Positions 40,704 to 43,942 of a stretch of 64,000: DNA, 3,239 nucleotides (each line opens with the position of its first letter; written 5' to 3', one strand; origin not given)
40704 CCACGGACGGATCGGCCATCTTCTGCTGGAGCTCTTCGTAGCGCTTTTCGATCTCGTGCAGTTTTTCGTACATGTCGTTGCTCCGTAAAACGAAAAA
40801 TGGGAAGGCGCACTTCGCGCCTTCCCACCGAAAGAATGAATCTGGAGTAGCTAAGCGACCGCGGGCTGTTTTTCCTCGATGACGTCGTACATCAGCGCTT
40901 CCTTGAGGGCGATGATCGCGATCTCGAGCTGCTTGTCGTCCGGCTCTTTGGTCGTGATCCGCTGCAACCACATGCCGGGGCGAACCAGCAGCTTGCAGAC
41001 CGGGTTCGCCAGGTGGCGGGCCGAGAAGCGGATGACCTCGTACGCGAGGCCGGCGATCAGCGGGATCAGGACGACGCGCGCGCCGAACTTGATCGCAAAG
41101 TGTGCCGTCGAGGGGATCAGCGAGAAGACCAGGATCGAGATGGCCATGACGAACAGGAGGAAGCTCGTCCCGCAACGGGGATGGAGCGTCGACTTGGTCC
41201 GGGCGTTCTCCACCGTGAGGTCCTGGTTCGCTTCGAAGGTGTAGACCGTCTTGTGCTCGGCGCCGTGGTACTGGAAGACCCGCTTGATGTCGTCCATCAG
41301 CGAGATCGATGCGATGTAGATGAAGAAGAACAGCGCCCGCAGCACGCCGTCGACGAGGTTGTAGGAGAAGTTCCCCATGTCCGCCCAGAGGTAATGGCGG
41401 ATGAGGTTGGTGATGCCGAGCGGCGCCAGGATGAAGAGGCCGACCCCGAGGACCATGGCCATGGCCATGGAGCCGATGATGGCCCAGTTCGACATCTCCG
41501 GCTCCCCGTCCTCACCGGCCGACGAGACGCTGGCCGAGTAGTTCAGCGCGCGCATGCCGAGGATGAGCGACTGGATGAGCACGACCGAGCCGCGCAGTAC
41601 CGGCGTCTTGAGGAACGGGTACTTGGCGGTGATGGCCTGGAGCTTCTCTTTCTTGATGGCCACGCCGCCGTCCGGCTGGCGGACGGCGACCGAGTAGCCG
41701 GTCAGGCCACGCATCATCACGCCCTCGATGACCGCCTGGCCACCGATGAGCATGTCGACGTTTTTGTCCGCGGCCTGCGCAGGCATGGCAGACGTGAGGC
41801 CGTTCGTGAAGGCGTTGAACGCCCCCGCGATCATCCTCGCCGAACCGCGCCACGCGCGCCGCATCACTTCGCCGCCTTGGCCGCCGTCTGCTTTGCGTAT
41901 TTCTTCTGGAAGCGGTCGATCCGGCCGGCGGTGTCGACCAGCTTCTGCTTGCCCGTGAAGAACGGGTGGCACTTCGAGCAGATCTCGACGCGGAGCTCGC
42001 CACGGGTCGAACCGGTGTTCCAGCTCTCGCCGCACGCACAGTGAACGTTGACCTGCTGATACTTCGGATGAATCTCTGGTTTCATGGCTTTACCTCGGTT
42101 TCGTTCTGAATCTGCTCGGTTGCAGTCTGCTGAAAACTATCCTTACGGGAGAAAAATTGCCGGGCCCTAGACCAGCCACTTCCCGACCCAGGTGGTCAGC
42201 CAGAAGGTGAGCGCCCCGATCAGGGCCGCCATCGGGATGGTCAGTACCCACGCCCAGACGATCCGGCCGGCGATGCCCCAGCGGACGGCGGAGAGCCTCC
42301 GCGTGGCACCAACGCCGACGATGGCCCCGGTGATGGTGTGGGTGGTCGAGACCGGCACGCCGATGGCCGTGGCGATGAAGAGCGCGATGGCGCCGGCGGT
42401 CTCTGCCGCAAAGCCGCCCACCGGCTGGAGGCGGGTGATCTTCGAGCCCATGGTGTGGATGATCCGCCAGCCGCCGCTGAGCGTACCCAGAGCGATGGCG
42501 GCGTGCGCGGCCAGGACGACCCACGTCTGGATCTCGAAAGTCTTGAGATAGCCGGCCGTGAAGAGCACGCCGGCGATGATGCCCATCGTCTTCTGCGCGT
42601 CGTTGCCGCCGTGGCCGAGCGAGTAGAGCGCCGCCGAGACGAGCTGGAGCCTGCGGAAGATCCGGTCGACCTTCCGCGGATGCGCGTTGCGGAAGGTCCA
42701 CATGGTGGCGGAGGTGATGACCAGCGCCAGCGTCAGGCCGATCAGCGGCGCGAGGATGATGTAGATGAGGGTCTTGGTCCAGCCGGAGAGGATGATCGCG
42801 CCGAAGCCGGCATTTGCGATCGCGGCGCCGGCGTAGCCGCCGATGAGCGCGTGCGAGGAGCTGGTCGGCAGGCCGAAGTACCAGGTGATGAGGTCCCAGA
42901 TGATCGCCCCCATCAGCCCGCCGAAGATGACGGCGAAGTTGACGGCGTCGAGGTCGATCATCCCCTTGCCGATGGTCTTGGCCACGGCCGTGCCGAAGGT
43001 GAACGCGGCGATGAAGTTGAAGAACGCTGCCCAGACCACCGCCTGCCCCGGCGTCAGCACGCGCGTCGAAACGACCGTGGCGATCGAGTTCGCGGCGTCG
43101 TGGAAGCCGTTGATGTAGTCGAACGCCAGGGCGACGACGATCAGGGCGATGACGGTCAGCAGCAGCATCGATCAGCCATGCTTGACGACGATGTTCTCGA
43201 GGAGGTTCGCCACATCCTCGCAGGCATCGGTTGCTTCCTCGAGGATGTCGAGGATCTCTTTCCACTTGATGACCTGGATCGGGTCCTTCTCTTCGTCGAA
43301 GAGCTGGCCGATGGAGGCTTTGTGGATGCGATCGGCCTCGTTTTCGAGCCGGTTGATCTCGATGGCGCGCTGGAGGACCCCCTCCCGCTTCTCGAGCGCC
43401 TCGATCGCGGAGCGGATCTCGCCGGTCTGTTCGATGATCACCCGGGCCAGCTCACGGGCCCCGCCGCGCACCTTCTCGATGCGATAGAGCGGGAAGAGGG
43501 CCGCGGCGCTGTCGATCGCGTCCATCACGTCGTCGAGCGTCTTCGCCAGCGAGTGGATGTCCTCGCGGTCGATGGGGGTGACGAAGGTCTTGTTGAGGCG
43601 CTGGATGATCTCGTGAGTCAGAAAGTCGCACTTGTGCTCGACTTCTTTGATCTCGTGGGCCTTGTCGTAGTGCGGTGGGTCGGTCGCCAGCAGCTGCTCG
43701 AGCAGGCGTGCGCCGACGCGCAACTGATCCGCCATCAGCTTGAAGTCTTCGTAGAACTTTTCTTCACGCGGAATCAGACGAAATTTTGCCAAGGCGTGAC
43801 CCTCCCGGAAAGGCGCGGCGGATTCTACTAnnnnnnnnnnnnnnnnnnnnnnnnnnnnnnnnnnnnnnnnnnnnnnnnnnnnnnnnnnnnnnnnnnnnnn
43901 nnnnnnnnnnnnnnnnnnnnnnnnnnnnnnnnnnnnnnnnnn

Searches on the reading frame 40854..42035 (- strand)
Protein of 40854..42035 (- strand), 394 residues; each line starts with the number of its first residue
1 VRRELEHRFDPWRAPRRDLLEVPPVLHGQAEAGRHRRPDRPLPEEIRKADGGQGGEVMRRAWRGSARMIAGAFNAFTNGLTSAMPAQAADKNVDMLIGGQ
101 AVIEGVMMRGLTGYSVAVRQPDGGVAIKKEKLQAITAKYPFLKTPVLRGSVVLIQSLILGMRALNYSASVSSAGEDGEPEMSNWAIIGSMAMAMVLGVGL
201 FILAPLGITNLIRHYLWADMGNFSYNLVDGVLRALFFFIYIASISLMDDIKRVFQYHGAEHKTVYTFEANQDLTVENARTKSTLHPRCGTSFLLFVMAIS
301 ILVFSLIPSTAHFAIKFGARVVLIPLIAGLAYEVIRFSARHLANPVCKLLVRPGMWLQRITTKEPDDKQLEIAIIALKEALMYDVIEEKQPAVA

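Call 23: search_protein_families(library=pfam, proteins=[window:40854-42035:-], max_evalue=0.0001)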
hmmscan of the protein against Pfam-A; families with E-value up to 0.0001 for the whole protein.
window:40854-42035:- (394 aa): 1 family
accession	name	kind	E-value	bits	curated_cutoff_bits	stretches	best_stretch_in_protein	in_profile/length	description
PF07136.16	DUF1385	-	5.2e-87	291.3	22.1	1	145-381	2-225/227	Protein of unknown function (DUF1385)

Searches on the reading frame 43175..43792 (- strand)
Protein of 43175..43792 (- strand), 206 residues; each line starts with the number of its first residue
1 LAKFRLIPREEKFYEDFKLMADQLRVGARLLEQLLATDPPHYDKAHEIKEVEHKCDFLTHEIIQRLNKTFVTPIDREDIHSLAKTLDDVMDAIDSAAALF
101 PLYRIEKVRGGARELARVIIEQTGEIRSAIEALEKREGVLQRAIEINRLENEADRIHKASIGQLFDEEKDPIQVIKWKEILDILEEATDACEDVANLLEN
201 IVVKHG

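Call 23: search_protein_families(library=pfam, proteins=[window:43175-43792:-], max_evalue=0.0001)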
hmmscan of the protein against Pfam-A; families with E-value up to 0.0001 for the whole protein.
window:43175-43792:- (206 aa): 1 family
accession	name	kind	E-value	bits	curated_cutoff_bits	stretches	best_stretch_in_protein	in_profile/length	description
PF01865.21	PhoU_div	-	2e-25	89.9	24.4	1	8-203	8-213/214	Protein of unknown function DUF47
